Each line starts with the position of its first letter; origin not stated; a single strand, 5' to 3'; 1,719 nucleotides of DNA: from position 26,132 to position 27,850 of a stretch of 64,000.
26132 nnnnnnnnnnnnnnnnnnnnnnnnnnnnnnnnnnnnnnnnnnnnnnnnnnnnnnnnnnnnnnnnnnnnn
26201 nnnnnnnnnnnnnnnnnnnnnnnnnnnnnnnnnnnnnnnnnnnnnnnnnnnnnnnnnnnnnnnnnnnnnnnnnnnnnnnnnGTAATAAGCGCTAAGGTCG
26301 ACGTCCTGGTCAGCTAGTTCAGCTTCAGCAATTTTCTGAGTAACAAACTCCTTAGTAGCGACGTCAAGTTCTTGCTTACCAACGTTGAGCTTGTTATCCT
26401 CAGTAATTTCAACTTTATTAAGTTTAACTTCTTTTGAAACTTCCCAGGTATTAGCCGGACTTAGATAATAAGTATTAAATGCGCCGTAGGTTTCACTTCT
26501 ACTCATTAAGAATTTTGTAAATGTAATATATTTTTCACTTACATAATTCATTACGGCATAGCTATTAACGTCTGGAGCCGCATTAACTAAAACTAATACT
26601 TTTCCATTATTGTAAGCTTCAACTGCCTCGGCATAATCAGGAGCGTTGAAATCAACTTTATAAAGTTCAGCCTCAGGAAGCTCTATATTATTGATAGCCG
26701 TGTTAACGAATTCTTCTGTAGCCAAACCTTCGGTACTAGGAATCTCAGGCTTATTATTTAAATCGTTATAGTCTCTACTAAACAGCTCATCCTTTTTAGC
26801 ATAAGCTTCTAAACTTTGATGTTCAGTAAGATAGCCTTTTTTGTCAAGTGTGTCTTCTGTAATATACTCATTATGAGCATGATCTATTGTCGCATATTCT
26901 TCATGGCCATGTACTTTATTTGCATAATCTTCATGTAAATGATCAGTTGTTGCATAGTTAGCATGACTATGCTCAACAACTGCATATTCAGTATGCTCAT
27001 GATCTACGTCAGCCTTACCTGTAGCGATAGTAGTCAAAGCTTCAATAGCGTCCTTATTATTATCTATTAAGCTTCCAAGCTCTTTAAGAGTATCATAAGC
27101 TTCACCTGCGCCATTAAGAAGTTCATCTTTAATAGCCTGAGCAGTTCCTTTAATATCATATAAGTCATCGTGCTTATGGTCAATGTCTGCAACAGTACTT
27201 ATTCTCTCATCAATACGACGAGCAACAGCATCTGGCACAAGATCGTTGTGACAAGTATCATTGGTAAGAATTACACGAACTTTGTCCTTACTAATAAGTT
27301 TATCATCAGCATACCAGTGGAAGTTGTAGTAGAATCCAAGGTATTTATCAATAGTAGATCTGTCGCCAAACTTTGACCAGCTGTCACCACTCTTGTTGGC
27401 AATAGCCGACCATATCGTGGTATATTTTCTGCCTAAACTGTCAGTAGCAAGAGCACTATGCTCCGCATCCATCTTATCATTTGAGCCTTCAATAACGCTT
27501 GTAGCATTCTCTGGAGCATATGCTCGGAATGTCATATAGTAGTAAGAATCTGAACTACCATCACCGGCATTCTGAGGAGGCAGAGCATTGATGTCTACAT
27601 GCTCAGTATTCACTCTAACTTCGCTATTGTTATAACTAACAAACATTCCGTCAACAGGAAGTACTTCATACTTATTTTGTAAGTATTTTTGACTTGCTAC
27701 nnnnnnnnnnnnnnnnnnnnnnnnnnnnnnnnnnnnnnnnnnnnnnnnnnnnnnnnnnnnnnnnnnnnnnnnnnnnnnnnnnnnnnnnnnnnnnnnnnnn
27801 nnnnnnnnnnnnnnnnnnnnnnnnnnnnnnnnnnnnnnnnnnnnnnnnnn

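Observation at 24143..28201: Repeat-built 1352-aa fibre with a five-unit HxH decapeptide array and DNA-level module duplication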

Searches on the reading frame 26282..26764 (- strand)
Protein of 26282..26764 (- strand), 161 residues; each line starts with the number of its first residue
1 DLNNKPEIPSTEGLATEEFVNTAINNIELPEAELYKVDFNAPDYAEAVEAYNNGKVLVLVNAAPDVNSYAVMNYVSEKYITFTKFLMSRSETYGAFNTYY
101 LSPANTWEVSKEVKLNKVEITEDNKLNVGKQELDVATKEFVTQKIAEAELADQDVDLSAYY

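Call 48: search_solved_structures(query=A4, max_evalue=10, show_alignments=2)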
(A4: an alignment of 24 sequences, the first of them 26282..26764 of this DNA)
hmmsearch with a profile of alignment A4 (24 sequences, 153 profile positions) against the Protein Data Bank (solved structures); distinct sequences matched with E-value up to 10: 2.
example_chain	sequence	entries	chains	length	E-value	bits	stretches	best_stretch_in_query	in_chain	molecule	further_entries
1w1z_A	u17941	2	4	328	0.12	15.2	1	68-141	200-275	DELTA-AMINOLEVULINIC ACID DEHYDRATASE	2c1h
2xqx_A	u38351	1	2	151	0.75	12.7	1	91-116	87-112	ENDO-BETA-N-ACETYLGLUCOSAMINIDASE D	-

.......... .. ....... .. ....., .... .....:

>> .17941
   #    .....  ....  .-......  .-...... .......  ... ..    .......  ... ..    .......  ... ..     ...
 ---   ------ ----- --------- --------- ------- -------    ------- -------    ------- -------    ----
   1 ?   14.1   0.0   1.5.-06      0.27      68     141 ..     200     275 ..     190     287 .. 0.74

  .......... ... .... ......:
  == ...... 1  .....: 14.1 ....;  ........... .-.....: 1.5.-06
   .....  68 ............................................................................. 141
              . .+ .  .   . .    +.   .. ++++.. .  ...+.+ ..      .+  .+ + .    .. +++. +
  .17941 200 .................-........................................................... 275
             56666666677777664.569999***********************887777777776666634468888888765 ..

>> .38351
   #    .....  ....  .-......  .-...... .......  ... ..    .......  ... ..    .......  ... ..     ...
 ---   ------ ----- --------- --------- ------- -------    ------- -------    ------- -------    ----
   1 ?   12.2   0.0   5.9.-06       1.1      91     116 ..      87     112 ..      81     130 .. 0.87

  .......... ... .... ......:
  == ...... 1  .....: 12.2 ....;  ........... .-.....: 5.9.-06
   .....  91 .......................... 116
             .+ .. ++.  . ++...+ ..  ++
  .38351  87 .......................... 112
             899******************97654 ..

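Call 53: predict_structure(alignment_id=A4)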
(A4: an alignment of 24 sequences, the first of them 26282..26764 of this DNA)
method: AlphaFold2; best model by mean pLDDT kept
length: 161 residues; sequences in the alignment: 24
mean_pLDDT: 77.4   pTM: 0.55
mean pLDDT of the five models: 77.4, 75.1, 72.9, 73.0, 72.2
residues with pLDDT >= 90: 51; 70-90: 57; 50-70: 45; < 50: 8
segments of 3 or more residues with pLDDT < 50: 156-161
pLDDT, mean of each block of 10 residues (from residue 1): 57 73 69 86 97 93 79 93 79 80 95 77 75 65 72 52 43
secondary structure, 60 per line:
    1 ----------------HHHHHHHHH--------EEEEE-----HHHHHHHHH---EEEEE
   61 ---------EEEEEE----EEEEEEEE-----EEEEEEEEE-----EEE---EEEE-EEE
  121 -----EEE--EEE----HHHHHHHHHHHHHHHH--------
elements in order: H17-25 E34-38 H44-52 E56-60 E70-75 E80-87 E93-101 E107-109 E113-116 E118-120 E126-128 E131-133 H138-153

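Call 57: fold_search(model_id=the predicted structure, library=viral)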
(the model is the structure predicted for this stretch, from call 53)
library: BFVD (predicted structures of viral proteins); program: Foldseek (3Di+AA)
matches with E <= 10: 1372; with E <= 0.001: 2
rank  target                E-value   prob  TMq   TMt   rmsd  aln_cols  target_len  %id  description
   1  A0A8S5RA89            2.3e-04  1.00  0.45  0.13  11.3       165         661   16  Uncharacterized protein [Siphoviridae sp. ctvxh7]
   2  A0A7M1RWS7            9.0e-04  1.00  0.37  0.12   4.3        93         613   12  Uncharacterized protein [uncultured phage cr3_1]
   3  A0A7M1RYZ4            4.7e-03  1.00  0.34  0.22  15.0       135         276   13  Uncharacterized protein [uncultured phage cr111_1]
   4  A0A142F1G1            1.6e-02  0.95  0.33  0.08   9.2       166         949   13  YomR-like protein [Bacillus phage Shbh1]
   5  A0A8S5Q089            1.7e-02  1.00  0.41  0.11  13.4       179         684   12  Nucleoid-associated protein [Siphoviridae sp. ctR5S1]
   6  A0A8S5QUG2            1.8e-02  0.23  0.15  0.07  26.3       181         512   16  Uncharacterized protein [Siphoviridae sp. ctzSN25]
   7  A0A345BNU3            1.9e-02  0.82  0.25  0.07  10.2       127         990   16  (no name in the UniProt tables at hand)
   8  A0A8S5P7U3            2.6e-02  0.97  0.36  0.20   6.1       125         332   10  Fibritin C-terminal region [Podoviridae sp. ctU7u6]
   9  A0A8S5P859            3.4e-02  0.63  0.23  0.10  15.0       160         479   10  Uncharacterized protein [Myoviridae sp. ctTYJ16]
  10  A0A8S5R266            5.4e-02  0.60  0.21  0.29  13.8       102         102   14  Uncharacterized protein [Myoviridae sp. ct78050]
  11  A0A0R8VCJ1            5.8e-02  0.51  0.22  0.13  13.3       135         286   12  (no name in the UniProt tables at hand)
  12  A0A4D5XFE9            7.6e-02  0.80  0.27  0.09  18.3       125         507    9  DNA ligase [Pithovirus LCPAC102]
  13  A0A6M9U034            9.1e-02  0.84  0.23  0.14  16.1        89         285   11  Uncharacterized protein [Drosophila-associated filamentous virus]
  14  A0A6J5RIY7            9.6e-02  0.87  0.24  0.40   7.1        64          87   11  Uncharacterized protein [uncultured Caudovirales phage]
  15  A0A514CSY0            9.6e-02  0.69  0.21  0.24  11.7        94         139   11  SsDNA binding protein [Achromobacter phage Motura]
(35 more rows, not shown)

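Call 71: search_protein_families(library=phrogs, proteins=[window:26282-26764:-], max_evalue=1)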
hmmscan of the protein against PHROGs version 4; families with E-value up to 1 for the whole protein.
window:26282-26764:- (161 aa): 0 families

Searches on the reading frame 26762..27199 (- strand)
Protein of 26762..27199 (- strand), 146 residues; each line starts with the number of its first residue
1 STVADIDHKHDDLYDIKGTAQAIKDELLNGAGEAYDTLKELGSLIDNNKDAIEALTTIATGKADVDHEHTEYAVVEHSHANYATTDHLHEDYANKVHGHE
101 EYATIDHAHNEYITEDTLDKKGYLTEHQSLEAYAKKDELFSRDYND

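Call 39: search_solved_structures(query=window:26783-27187:-, max_evalue=10, show_alignments=5)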
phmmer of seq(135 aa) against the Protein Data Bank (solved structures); distinct sequences matched with E-value up to 10: 0.

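Call 44: search_solved_structures(query=A3, max_evalue=10, show_alignments=4)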
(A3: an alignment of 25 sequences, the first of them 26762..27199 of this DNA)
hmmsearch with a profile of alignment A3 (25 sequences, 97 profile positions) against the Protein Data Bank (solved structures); distinct sequences matched with E-value up to 10: 8.
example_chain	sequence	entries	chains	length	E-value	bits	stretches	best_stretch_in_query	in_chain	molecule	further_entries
6v8i_BN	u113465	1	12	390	0.0082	19.5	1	13-66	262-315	Fiber Upper, gp68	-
6hvq_E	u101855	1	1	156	0.33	14.4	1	7-41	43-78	DNA protection during starvation protein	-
5myj_AB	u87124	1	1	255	0.45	13.9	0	44-90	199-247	30S ribosomal protein S2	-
6t3i_A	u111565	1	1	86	1.1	12.7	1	35-69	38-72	Hepatoma-derived growth factor-related protein 2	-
7p3r_A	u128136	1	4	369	3.5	11.1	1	19-66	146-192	MakA tetramer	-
6dfp_A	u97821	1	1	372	3.5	11.1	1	19-66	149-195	VCA0883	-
6ezv_X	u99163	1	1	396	3.7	11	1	19-66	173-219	Non-hemolytic enterotoxin lytic component L1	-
5cwq_A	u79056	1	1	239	4.9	10.6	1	38-84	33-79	Designed helical repeat protein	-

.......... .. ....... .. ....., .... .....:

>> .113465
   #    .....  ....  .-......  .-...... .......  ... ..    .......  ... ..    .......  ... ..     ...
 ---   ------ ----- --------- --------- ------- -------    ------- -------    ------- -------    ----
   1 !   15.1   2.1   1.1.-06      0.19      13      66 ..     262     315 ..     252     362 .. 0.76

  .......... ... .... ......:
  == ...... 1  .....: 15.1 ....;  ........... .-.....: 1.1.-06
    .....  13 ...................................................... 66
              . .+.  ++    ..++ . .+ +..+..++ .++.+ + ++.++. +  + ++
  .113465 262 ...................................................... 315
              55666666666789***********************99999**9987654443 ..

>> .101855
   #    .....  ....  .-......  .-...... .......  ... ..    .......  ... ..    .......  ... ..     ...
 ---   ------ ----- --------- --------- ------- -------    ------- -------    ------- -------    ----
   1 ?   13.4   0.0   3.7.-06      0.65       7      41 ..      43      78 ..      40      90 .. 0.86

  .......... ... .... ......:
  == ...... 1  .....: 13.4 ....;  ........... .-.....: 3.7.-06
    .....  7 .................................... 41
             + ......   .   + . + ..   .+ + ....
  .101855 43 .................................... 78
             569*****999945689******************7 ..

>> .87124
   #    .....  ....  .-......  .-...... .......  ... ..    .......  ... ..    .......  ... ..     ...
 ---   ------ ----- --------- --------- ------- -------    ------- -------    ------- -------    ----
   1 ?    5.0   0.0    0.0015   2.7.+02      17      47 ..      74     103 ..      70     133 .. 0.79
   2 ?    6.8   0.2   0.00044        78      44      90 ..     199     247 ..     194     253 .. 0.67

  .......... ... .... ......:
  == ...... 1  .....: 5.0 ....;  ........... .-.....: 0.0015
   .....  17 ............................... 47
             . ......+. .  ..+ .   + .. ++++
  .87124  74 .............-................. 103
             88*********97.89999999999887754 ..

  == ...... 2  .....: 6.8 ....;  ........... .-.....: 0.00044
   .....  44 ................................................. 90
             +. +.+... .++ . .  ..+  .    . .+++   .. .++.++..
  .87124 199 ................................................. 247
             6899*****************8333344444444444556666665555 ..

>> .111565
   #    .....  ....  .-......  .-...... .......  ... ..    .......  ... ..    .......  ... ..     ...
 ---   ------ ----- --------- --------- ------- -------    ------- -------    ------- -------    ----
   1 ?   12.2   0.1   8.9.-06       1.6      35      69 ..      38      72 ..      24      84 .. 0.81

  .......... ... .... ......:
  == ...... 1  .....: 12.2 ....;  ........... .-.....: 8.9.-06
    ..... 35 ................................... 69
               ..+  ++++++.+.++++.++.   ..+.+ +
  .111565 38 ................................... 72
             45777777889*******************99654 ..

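Call 52: predict_structure(alignment_id=A3)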
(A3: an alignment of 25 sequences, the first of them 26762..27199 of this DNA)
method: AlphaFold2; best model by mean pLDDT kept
length: 146 residues; sequences in the alignment: 25
mean_pLDDT: 60.3   pTM: 0.24
mean pLDDT of the five models: 60.3, 58.2, 57.6, 55.8, 53.2
residues with pLDDT >= 90: 1; 70-90: 46; 50-70: 44; < 50: 55
segments of 3 or more residues with pLDDT < 50: 1-3, 67-111, 144-146
pLDDT, mean of each block of 10 residues (from residue 1): 52 66 79 85 86 80 54 43 42 45 46 64 58 52 49
secondary structure, 60 per line:
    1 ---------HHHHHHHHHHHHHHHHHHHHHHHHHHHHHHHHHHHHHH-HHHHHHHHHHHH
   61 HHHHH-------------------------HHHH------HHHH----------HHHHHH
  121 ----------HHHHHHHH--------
elements in order: H10-47 H49-65 H91-94 H101-104 H115-120 H131-138

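Call 62: search_protein_families(library=pfam, proteins=[window:26762-27199:-], max_evalue=10)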
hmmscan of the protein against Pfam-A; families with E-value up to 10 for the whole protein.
window:26762-27199:- (146 aa): 0 families

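Call 71: search_protein_families(library=phrogs, proteins=[window:26762-27199:-], max_evalue=1)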
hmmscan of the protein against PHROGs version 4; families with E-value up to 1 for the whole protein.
window:26762-27199:- (146 aa): 12 families
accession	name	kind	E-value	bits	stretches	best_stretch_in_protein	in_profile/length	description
phrog_4757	-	unknown function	4e-10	40.4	1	16-70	94-148/359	-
phrog_8309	-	unknown function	3.7e-06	27.3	1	21-64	199-242/312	-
phrog_7765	-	unknown function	0.0033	16.8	1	16-75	232-291/578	-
phrog_2631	-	tail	0.0054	16.4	1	26-75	383-432/644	tail fiber protein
phrog_34175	-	unknown function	0.017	15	1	40-96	169-223/433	-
phrog_7032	-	tail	0.029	13.4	1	27-86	289-350/866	tail fiber protein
phrog_23820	-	tail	0.031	15.2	1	24-84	109-169/221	tail fiber protein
phrog_38759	-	unknown function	0.11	11.8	1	20-81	199-262/920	-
phrog_11029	-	tail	0.11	11.2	1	17-70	118-172/892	tail protein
phrog_4561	-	unknown function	0.18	13.5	1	52-82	30-59/80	-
phrog_18185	-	tail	0.18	12.2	1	21-66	248-292/399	tail fiber protein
phrog_28306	-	unknown function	0.21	12.5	1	102-129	23-48/54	-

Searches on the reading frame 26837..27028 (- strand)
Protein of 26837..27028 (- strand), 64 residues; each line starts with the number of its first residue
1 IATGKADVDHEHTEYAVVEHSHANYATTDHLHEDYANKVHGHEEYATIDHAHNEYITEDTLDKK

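Call 79: search_protein_representatives(protein=window:26837-27028:-)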
Query: 64 residues. Proteins with E-value up to 0.001 (for the whole library): 270; up to 1e-10: 54; up to 1e-30: 1. The best 150 are listed.
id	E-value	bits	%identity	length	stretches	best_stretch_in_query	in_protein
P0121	2.7e-33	128.5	49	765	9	3-60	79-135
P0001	1.2e-30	120.1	100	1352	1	1-64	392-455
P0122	3.6e-25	102.9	48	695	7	3-48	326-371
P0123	2.2e-19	84.7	46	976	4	5-58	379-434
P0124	1.3e-18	82.3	48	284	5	7-56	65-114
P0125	1.4e-18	82.2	47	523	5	3-50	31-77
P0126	1.9e-18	81.8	47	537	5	4-49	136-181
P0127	8.5e-18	79.7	33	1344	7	7-55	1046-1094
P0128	2.5e-17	78.2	43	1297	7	9-56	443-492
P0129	4.6e-17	77.4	49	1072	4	4-58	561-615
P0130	9.6e-17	76.4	48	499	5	4-57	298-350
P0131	1.6e-16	75.8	51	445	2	8-61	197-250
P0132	1.7e-16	75.6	47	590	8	6-56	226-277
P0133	5.8e-16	74.0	46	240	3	6-56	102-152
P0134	8.3e-16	73.5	49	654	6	3-48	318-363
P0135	1.2e-15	73.0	45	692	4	2-57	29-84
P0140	4.2e-14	68.1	48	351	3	3-56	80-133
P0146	1.4e-13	66.5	42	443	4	3-58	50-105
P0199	5.5e-09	52.0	42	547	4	6-55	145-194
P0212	1.7e-08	50.5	40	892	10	2-55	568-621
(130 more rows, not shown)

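Call 81: search_protein_families(library=pfam, proteins=[P0129, P0146, P0135, P0132, P0124, P0133, P0121, P0212, P0140, P0199], max_evalue=0.01)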
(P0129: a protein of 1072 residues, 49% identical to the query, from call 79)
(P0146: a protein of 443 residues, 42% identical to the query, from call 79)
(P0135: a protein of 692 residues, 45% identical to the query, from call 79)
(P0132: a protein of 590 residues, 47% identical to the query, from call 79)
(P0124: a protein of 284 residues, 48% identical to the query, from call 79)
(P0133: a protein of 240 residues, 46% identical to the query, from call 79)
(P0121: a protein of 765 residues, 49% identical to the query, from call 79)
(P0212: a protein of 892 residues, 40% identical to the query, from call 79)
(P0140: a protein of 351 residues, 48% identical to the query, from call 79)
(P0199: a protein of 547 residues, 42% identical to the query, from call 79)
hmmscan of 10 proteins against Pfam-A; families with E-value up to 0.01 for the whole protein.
P0129 (1072 aa): 0 families

P0146 (443 aa): 1 family
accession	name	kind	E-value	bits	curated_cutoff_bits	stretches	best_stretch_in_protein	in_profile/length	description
PF13884.11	Peptidase_S74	-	5.6e-13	49.4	22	1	348-404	1-57/58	Chaperone of endosialidase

P0135 (692 aa): 0 families

P0132 (590 aa): 0 families

P0124 (284 aa): 1 family
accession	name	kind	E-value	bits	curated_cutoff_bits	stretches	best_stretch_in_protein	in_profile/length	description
PF18957.6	RibLong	-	0.0053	18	27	0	238-280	37-79/93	Long Rib domain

P0133 (240 aa): 1 family
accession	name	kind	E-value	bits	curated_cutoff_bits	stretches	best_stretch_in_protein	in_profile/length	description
PF12789.12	PTR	-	6.1e-05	23.4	27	1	3-28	6-31/60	Phage tail repeat like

P0121 (765 aa): 1 family
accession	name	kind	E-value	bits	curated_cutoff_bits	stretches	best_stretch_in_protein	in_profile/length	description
PF12789.12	PTR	-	0.00036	21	27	0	273-328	2-54/60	Phage tail repeat like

P0212 (892 aa): 0 families

P0140 (351 aa): 0 families

P0199 (547 aa): 1 family
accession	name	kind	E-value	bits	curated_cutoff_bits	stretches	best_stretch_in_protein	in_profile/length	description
PF13884.11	Peptidase_S74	-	2.2e-11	44.3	22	1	454-508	1-57/58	Chaperone of endosialidase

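Call 84: search_solved_structures(query=P0124, max_evalue=10, show_alignments=3)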
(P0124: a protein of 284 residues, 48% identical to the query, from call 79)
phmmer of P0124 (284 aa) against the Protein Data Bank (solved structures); distinct sequences matched with E-value up to 10: 0.

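Call 85: search_dna_similar(query=P0124, collection=phages, mode=protein, max_rows=25, max_evalue=0.001)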
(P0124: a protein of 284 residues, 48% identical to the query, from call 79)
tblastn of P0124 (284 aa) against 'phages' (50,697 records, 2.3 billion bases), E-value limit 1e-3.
Records with a match: 78; places in all: 78; records where one place covers at least 80% of the query: 0.
Best place of each record, by identity: <60% 78.
By first word of the organism name: Rheinheimera 78.
By host as written in the record: Rheinheimera sp. BAL341 78.
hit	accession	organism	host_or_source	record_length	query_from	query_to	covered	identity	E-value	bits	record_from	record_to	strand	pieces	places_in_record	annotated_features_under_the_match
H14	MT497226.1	Rheinheimera phage vB_RspM_barba_10-8B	Rheinheimera sp. BAL341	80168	50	160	39%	19.8%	8e-4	47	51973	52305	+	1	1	pentapeptide2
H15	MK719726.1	Rheinheimera phage vB_RspM_Barba16S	Rheinheimera sp. BAL341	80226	50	160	39%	19.8%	8e-4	47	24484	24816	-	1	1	pentapeptide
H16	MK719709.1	Rheinheimera phage vB_RspM_Barba5A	Rheinheimera sp. BAL341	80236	50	160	39%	19.8%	8e-4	47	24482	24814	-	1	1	pentapeptide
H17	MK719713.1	Rheinheimera phage vB_RspM_Barba8A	Rheinheimera sp. BAL341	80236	50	160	39%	19.8%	8e-4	47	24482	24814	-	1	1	pentapeptide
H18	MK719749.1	Rheinheimera phage vB_RspM_Barba30A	Rheinheimera sp. BAL341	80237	50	160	39%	19.8%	8e-4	47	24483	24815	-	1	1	pentapeptide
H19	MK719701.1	Rheinheimera phage vB_RspM_Barba1A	Rheinheimera sp. BAL341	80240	50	160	39%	19.8%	8e-4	47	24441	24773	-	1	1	pentapeptide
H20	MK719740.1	Rheinheimera phage vB_RspM_Barba25A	Rheinheimera sp. BAL341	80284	50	160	39%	19.8%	8e-4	47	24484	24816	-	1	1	pentapeptide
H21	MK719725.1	Rheinheimera phage vB_RspM_Barba15S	Rheinheimera sp. BAL341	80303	50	160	39%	19.8%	8e-4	47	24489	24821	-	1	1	pentapeptide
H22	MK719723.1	Rheinheimera phage vB_RspM_Barba14S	Rheinheimera sp. BAL341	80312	50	160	39%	19.8%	8e-4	47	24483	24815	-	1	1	pentapeptide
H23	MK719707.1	Rheinheimera phage vB_RspM_Barba4A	Rheinheimera sp. BAL341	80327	50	160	39%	19.8%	8e-4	47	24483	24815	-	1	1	pentapeptide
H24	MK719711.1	Rheinheimera phage vB_RspM_Barba6A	Rheinheimera sp. BAL341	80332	50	160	39%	19.8%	8e-4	47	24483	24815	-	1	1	pentapeptide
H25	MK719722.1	Rheinheimera phage vB_RspM_Barba14A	Rheinheimera sp. BAL341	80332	50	160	39%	19.8%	8e-4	47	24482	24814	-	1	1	pentapeptide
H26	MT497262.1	Rheinheimera phage vB_RspM_barba_12-8E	Rheinheimera sp. BAL341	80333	50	160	39%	19.8%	8e-4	47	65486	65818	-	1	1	pentapeptide2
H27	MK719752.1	Rheinheimera phage vB_RspM_Barba33A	Rheinheimera sp. BAL341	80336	50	160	39%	19.8%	8e-4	47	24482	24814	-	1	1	pentapeptide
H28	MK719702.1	Rheinheimera phage vB_RspM_Barba1S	Rheinheimera sp. BAL341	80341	50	160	39%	19.8%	8e-4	47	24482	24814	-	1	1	pentapeptide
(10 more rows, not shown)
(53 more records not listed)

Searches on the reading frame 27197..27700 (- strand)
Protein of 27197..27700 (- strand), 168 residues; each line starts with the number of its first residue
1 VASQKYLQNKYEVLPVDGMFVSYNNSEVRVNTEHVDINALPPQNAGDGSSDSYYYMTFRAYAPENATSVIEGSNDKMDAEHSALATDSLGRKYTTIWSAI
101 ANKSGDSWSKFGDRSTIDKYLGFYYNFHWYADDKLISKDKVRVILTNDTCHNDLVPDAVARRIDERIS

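Call 62: search_protein_families(library=pfam, proteins=[window:27197-27700:-], max_evalue=10)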
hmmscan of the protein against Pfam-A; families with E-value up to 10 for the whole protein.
window:27197-27700:- (168 aa): 0 families

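Call 71: search_protein_families(library=phrogs, proteins=[window:27197-27700:-], max_evalue=1)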
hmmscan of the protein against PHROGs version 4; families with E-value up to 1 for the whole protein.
window:27197-27700:- (168 aa): 3 families
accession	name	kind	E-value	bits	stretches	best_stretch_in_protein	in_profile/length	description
phrog_214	-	lysis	0.0026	18.6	1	138-165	86-113/176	Rz-like spanin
phrog_18421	-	unknown function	0.2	11.9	1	124-163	109-148/291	-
phrog_12267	-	unknown function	0.24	12.8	1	146-165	9-28/71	-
